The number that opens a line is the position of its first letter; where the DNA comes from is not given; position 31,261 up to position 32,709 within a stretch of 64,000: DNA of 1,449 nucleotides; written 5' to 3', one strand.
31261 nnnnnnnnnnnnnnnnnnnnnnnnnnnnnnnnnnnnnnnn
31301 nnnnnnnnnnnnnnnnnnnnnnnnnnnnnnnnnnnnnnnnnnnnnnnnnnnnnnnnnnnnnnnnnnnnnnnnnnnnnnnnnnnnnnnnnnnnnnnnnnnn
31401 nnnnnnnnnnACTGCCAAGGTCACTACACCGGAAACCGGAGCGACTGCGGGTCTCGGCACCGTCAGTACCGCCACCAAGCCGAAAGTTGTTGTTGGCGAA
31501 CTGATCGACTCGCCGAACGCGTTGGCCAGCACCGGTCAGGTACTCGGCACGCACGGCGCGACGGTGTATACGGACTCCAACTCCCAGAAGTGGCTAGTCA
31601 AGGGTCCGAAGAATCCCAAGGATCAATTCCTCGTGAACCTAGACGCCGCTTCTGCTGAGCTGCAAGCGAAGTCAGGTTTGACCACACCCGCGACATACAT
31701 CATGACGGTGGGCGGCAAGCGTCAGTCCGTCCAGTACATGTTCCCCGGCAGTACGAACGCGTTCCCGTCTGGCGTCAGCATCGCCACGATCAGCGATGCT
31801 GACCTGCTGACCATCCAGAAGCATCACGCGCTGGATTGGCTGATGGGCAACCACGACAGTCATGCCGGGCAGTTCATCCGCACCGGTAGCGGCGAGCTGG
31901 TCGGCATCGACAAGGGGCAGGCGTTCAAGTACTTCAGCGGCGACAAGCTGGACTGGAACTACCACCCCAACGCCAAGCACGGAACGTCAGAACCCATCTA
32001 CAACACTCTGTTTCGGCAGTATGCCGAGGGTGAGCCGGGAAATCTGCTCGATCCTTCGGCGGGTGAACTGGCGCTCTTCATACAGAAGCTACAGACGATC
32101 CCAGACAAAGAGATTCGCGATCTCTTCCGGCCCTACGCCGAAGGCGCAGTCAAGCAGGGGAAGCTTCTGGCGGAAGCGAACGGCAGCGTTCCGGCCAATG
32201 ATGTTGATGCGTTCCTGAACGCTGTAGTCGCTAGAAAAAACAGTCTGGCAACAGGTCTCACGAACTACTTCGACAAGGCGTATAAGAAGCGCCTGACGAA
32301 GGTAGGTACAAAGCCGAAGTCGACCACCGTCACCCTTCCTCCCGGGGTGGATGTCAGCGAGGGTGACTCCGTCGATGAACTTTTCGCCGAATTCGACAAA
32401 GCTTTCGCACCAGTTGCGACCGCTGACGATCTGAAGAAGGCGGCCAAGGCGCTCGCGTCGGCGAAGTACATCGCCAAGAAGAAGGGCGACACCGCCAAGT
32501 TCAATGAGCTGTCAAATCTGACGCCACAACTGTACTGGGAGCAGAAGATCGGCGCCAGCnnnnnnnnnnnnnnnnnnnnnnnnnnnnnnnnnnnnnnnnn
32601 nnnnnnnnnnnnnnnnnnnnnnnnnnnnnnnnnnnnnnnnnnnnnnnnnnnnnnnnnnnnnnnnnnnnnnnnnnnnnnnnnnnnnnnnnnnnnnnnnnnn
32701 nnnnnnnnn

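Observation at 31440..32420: Kinase-like segment inside the MuF protein, bracketed by two ~120-bp direct repeats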

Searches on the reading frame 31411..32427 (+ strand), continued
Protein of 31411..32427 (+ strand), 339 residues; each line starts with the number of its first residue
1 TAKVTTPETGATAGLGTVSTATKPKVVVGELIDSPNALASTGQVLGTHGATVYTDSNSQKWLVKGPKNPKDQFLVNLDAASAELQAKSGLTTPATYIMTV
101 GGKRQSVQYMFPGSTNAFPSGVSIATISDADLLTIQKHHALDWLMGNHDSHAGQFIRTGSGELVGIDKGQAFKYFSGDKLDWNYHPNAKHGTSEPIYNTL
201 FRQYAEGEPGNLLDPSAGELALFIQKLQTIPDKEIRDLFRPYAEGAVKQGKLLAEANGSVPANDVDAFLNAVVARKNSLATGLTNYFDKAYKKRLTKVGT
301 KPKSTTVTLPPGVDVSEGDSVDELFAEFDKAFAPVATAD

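Call 38: fold_search(model_id=the predicted structure, library=viral)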
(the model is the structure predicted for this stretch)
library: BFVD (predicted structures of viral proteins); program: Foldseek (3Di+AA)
matches with E <= 10: 524; with E <= 0.001: 37
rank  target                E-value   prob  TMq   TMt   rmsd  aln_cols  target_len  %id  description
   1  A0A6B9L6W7            3.3e-21  1.00  0.78  0.18   4.2       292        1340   36  ADP-ribosyltransferase [Mycobacterium phage Onyinye]
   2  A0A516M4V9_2          1.5e-08  1.00  0.53  0.16   8.8       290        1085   16  (no name in the UniProt tables at hand)
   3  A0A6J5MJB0            5.0e-08  1.00  0.50  0.26   9.2       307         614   14  Phosphatidylinositol 3-/4-kinase, catalytic domain containing protein [uncultured Caudovirales phage]
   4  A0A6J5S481            7.7e-08  1.00  0.47  0.13   8.0       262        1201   16  Phage portal protein, HK97 [uncultured Caudovirales phage]
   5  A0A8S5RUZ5            1.1e-07  1.00  0.41  0.15  13.6       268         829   15  (no name in the UniProt tables at hand)
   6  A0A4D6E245            5.3e-07  1.00  0.55  0.12   9.3       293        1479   14  Uncharacterized protein [Gordonia phage GodonK]
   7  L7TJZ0                2.0e-06  1.00  0.46  0.29   7.7       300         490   13  PI3K/PI4K catalytic domain-containing protein [Halorubrum sodomense tailed virus 2]
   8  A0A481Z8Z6            2.2e-06  1.00  0.39  0.16   8.9       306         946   13  Phosphatidylinositol 3- and 4-kinase [Pithovirus LCPAC302]
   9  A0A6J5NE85            4.1e-06  1.00  0.40  0.14   9.5       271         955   18  Uncharacterized protein [uncultured Caudovirales phage]
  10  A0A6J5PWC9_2          5.7e-06  1.00  0.41  0.11  14.9       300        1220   12  ADP ribosyltransferase [uncultured Caudovirales phage]
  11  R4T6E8                1.4e-05  1.00  0.36  0.11  11.8       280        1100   16  Uncharacterized protein [Haloarcula hispanica tailed virus 1]
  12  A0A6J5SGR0            1.5e-05  1.00  0.35  0.12  15.2       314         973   14  Uncharacterized protein [uncultured Caudovirales phage]
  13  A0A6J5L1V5            2.0e-05  1.00  0.43  0.24  10.0       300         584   14  PI3K/PI4K catalytic domain-containing protein [uncultured Caudovirales phage]
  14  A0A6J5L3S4            2.2e-05  1.00  0.54  0.33   5.6       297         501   14  Nudix_Hydrolase domain containing protein [uncultured Caudovirales phage]
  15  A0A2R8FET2            4.2e-05  1.00  0.32  0.38  17.7       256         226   16  Serine/Threonine protein kinase [Cedratvirus Zaza IHUMI]
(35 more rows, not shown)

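Call 50: search_protein_families(library=pfam, alignment_id=A3, max_evalue=0.01)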
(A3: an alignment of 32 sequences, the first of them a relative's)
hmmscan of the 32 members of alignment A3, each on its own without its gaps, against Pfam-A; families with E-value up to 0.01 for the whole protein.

A. member 1, P0018 (1387 aa): 2 families
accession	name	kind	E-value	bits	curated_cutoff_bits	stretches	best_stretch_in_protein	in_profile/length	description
PF01464.25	SLT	-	7.7e-07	29.1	21.3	1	1304-1370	21-81/117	Transglycosylase SLT domain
PF07804.18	HipA_C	-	1.2e-06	28.8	30.5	0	689-716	115-142/213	HipA-like C-terminal domain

B. families by the number of members that match (of 32 scanned): 17 families
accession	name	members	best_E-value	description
PF03496.20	ADPrib_exo_Tox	25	5.1e-30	ADP-ribosyltransferase exoenzyme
PF04233.19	Phage_Mu_F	10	1.4e-18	Phage Mu protein F like protein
PF07804.18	HipA_C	9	1.2e-06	HipA-like C-terminal domain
PF25310.1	VG15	4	3.1e-33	VG15 protein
PF00454.33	PI3_PI4_kinase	3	0.0006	Phosphatidylinositol 3- and 4-kinase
PF13384.12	HTH_23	1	7e-08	Homeodomain-like domain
PF07022.19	Phage_CI_repr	1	4.3e-07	Bacteriophage CI repressor helix-turn-helix domain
PF01464.25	SLT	1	7.7e-07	Transglycosylase SLT domain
PF13560.12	HTH_31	1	4.4e-06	Helix-turn-helix domain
PF06056.18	Terminase_5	1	1e-05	Putative ATPase subunit of terminase (gpP-like)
PF12728.13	HTH_17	1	1.2e-05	Helix-turn-helix domain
PF13022.12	HTH_Tnp_1_2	1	0.00072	Helix-turn-helix of insertion element transposase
PF01129.24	ART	1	0.00092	NAD:arginine ADP-ribosyltransferase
PF10109.15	Phage_TAC_7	1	0.0019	Phage tail assembly chaperone proteins, E, or 41 or 14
PF01381.28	HTH_3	1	0.0039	Helix-turn-helix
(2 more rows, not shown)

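Call 52: find_encoding_contigs(protein=P0015, flank=8000, max_places=2)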
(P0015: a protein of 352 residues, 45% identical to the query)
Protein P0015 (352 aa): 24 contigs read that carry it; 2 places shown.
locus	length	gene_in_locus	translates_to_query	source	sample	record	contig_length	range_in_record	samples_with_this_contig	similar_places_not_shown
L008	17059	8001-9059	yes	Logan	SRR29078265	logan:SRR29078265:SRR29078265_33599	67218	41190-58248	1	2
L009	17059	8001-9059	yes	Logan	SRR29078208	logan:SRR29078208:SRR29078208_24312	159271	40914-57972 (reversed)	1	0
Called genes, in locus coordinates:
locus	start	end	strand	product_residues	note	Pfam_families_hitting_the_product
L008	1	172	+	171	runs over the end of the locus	-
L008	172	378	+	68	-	-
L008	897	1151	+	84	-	-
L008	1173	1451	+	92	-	-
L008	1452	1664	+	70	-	-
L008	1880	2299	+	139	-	-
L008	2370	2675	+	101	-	-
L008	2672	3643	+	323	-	-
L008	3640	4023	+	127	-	-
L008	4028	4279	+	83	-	-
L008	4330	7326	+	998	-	-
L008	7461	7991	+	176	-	-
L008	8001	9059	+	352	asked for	-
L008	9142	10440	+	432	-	PF21722:Gly_rich_2 (weak)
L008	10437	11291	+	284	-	-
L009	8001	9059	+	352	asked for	-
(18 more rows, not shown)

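Call 53: find_encoding_contigs(protein=P0002, flank=8000, max_places=2)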
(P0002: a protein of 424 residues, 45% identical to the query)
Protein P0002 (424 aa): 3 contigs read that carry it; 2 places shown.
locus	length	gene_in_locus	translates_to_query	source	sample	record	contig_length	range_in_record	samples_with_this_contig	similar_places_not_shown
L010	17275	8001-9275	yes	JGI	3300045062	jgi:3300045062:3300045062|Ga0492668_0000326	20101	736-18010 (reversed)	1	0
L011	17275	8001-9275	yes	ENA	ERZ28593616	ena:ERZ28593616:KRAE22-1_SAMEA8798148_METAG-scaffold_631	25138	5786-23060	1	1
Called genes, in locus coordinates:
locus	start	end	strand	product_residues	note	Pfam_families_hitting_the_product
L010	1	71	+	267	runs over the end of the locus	-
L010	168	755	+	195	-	-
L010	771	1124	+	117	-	-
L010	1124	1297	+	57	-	-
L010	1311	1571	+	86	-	-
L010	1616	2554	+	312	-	-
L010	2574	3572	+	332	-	-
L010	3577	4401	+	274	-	-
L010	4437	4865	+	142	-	-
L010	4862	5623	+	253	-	-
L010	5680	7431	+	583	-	-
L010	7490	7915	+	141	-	-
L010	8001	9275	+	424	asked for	-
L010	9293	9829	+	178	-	-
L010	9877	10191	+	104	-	-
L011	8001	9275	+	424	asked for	-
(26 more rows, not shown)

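Call 56: find_related_loci(query=A1, collection=genome_contigs, flank=6000)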
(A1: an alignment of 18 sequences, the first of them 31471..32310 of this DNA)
Query A1 (280 aa) in genome_contigs; peptide patterns used: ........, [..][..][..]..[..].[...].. (x = any residue, [..] = any of these).
96 stretches matched a pattern; 16 encode a relative of the query (tblastn E <= 1e-3); 16 distinct loci.
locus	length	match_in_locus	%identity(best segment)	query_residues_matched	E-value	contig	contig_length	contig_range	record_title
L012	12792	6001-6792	43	14-270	1e-66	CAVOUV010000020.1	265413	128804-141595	MAG: uncultured Actinomycetota bacterium isolate MFD10043.bin.2.45 genome assembly, contig: contig_4023, whole genome sh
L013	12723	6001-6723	45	17-259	1e-63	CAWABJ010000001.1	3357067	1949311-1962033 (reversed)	MAG: uncultured Actinomycetota bacterium isolate MFD04212.bin.1.3 genome assembly, contig: contig_1637, whole genome sho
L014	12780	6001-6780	42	15-270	9e-61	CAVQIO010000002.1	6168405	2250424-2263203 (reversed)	MAG: uncultured Actinomycetota bacterium isolate MFD10043.bin.1.17 genome assembly, contig: contig_2474, whole genome sh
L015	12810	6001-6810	41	15-274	1e-59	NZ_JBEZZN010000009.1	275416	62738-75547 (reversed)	Micromonospora sp. NPDC023956 NPDC023956_104_E7.ctg-0009, whole genome shotgun sequence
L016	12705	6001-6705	33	19-267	8e-40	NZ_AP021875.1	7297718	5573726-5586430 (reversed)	Desulfosarcina widdelii strain PP31 chromosome, complete genome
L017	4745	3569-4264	33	22-267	1e-36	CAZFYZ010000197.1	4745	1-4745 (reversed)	MAG TPA_asm: uncultured bacterium isolate SRP294416_co1_116 genome assembly, contig: NODE_44233_length_4745_cov_6.957569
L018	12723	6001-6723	34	22-275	1e-36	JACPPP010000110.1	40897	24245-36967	MAG: Armatimonadetes bacterium isolate NC_groundwater_630_Ag_B-0.1um_56_30 B_1_S1_Biohub_coassembly_k141_1647425, whole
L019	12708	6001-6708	31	18-267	4e-36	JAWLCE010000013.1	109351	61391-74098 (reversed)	MAG: Sumerlaeia bacterium isolate 15dZY3.bin.32 NODE_359_length_109351_cov_6.564942, whole genome shotgun sequence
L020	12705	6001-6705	32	18-267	2e-35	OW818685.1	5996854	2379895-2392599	metagenome genome assembly, chromosome: 1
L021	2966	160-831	31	26-267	3e-33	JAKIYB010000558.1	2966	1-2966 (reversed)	MAG: Armatimonadota bacterium isolate UR.bin144 NODE_558_length_2966_cov_2.099688, whole genome shotgun sequence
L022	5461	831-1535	29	18-267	5e-32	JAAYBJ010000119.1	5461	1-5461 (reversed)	MAG: Candidatus Hydrogenedentota bacterium isolate AS06rmzACSIP_301 216739_AS06, whole genome shotgun sequence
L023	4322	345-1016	29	26-267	2e-31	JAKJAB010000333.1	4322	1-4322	MAG: Chloroflexota bacterium isolate UR.bin85 NODE_333_length_4322_cov_2.107185, whole genome shotgun sequence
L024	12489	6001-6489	37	100-276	3e-31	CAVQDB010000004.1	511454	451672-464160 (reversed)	MAG: uncultured Armatimonadetes bacterium isolate MFD02416.bin.3.344 genome assembly, contig: contig_61408, whole genome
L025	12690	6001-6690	33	24-267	1e-35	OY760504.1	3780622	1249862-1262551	MAG: Armatimonadota bacterium isolate be0b92b7-bbec-405b-9e81-a5dbe9f1ff7a genome assembly, chromosome: 1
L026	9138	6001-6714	33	24-257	1e-29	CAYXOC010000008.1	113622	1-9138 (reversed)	MAG TPA_asm: uncultured bacterium isolate binchicken_co152_100 genome assembly, contig: NODE_185_length_113622_cov_13.88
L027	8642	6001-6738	28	33-270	5e-20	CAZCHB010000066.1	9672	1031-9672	MAG TPA_asm: uncultured Planctomycetales bacterium isolate SRP342105_co1_318 genome assembly, contig: NODE_9769_length_9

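Call 58: find_homologous_proteins(query=A1, max_evalue=1e-10)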
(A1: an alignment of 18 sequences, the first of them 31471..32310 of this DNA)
Query A1 (18 sequences) (280 aa, profile of the alignment): 41 proteins with E <= 1e-10 among 8000 candidates.
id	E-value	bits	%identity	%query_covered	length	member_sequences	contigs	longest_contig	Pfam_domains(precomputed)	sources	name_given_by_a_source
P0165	4.5e-216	736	48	90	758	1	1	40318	PF07804.19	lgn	-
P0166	4.6e-213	726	47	93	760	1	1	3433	PF07804.19,PF00454.34,PF18640.8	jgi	jgi:hypothetical protein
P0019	8.4e-212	722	44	89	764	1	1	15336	-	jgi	jgi:hypothetical protein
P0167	1.0e-209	715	48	93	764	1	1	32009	PF07804.19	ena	-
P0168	6.5e-201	686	46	98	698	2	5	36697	PF07804.19,PF00454.34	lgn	-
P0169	2.0e-200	684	46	93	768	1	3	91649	-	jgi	jgi:hypothetical protein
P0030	9.3e-194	662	45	93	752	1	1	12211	-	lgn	-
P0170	1.3e-191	655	46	93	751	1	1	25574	-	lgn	-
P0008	5.1e-190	650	46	89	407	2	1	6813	-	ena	-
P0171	3.1e-182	624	45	91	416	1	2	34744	-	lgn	-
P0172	2.7e-149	516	41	93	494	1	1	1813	-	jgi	jgi:hypothetical protein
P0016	7.4e-136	472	42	90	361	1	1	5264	-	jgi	jgi:hypothetical protein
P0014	3.2e-135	470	42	91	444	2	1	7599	PF13673.14,PF13508.14,PF00583.32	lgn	-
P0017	1.2e-134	468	41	90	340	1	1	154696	-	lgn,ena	-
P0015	2.0e-133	464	45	90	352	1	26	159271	-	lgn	-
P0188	1.6e-81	293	39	95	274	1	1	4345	PF18640.8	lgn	-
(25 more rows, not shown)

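Call 75: search_protein_families(library=pfam, proteins=[P0166, P0188, P0165, P0168], max_evalue=0.01)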
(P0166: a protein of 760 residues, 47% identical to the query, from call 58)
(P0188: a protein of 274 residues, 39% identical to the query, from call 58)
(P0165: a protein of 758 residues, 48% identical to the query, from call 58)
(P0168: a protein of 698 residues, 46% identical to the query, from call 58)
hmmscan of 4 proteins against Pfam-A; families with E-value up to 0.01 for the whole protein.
P0166 (760 aa): 2 families
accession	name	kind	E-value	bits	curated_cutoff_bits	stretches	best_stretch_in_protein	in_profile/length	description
PF00454.33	PI3_PI4_kinase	-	1.4e-05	25.5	27.1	0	476-513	140-175/241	Phosphatidylinositol 3- and 4-kinase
PF07804.18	HipA_C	-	1.8e-05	24.9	30.5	0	450-491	101-143/213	HipA-like C-terminal domain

P0188 (274 aa): 3 families
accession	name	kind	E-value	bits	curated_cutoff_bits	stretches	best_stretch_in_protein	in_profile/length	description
PF00454.33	PI3_PI4_kinase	-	7e-05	23.3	27.1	1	102-159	131-185/241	Phosphatidylinositol 3- and 4-kinase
PF18640.6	LepB_N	-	0.00083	19.5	25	1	99-149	8-64/183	LepB N-terminal domain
PF07804.18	HipA_C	-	0.0073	16.4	30.5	0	97-125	114-142/213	HipA-like C-terminal domain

P0165 (758 aa): 1 family
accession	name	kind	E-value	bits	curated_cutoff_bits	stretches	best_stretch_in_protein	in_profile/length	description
PF07804.18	HipA_C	-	4.3e-05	23.7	30.5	0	512-539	115-142/213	HipA-like C-terminal domain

P0168 (698 aa): 3 families
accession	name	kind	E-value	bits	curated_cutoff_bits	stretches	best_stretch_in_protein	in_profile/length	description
PF00454.33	PI3_PI4_kinase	-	3.8e-06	27.4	27.1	1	457-493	140-174/241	Phosphatidylinositol 3- and 4-kinase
PF07804.18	HipA_C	-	3.7e-05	23.9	30.5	0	442-471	113-142/213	HipA-like C-terminal domain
PF06702.18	Fam20C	-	0.00011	22.4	26.8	0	131-180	88-139/218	Golgi casein kinase, C-terminal, Fam20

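Call 81: search_protein_families(library=pfam, proteins=[L016:3853-8445:+, L018:3796-8427:+, L020:3007-8436:+, L027:3091-8217:+, L015:4993-7974:+], max_evalue=0.001)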
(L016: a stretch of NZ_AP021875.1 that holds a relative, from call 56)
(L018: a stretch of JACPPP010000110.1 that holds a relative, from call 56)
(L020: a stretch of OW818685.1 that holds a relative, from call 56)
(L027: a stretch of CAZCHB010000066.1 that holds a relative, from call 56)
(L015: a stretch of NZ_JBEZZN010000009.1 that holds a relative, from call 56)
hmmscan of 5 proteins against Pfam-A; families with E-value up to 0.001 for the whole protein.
L016:3853-8445:+ (1531 aa): 2 families
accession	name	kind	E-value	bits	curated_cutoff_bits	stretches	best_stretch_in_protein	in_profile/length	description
PF04233.19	Phage_Mu_F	-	1.2e-17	65.1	29.6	1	181-295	2-110/112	Phage Mu protein F like protein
PF07498.18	Rho_N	-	0.00019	21.8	24.9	0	449-476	3-32/43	Rho termination factor, N-terminal domain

L018:3796-8427:+ (1544 aa): 1 family
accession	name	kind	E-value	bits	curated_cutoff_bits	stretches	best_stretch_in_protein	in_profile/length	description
PF04233.19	Phage_Mu_F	-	7.8e-17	62.5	29.6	1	192-305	3-110/112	Phage Mu protein F like protein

L020:3007-8436:+ (1810 aa): 1 family
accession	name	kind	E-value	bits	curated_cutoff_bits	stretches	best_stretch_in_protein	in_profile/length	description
PF04233.19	Phage_Mu_F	-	7.3e-13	49.7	29.6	1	460-574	2-110/112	Phage Mu protein F like protein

L027:3091-8217:+ (1709 aa): 0 families

L015:4993-7974:+ (994 aa): 2 families
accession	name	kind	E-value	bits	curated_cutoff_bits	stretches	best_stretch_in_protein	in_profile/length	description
PF25310.1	VG15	-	2.2e-30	106.9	26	1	18-230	5-202/212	VG15 protein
PF03496.20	ADPrib_exo_Tox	-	4.6e-22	78.8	23.4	1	790-948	17-186/196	ADP-ribosyltransferase exoenzyme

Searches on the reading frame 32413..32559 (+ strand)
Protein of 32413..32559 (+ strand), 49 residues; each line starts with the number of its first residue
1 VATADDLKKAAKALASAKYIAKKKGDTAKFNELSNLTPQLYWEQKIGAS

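Call 74: search_protein_families(library=pfam, proteins=[window:32413-32559:+], max_evalue=10)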
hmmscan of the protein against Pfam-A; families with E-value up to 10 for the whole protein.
seq(49 aa): 2 families
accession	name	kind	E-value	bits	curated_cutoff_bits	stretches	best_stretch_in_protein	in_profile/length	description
PF02926.22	THUMP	-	0.03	15.1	20.6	1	2-24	2-24/84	THUMP domain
PF03170.19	BcsB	-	0.1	11.3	21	1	3-39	251-285/606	Bacterial cellulose synthase subunit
